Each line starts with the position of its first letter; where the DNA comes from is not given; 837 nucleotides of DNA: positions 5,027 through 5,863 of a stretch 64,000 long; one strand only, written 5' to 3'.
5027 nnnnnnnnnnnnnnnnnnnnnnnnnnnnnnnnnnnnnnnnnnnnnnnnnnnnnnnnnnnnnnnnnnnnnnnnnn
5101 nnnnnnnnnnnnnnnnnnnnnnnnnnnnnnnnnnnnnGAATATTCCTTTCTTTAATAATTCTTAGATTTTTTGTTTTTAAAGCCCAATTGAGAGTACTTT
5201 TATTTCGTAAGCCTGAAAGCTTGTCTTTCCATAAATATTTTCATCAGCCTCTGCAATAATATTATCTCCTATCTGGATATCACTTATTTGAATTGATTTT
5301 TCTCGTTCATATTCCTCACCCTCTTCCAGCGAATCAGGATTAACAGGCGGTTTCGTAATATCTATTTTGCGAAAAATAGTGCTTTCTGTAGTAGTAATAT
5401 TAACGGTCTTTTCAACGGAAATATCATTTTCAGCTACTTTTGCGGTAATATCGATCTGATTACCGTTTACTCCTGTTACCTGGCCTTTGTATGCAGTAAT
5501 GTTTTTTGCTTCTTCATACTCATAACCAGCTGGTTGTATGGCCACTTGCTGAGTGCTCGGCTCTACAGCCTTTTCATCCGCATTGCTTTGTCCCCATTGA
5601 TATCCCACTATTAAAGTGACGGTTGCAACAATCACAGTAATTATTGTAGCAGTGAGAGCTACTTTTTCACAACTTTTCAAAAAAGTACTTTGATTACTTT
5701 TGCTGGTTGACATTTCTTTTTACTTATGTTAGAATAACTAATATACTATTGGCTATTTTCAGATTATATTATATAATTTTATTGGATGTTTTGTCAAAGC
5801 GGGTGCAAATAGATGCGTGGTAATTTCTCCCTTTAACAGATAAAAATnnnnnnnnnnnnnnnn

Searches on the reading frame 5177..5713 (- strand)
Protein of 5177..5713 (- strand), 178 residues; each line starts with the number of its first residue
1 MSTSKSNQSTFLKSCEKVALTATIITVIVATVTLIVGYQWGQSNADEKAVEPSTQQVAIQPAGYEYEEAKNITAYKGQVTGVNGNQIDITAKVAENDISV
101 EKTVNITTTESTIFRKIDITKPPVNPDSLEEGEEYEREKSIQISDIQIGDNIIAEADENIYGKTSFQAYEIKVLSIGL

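Call 89: search_protein_families(library=pfam, proteins=[window:5177-5713:-], max_evalue=0.1)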
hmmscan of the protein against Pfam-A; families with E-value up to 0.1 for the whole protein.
window:5177-5713:- (178 aa): 1 family
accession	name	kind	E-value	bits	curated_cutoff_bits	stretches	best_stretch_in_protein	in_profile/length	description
PF00122.25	E1-E2_ATPase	-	0.041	13.8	28.1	0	2-45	102-145/181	E1-E2 ATPase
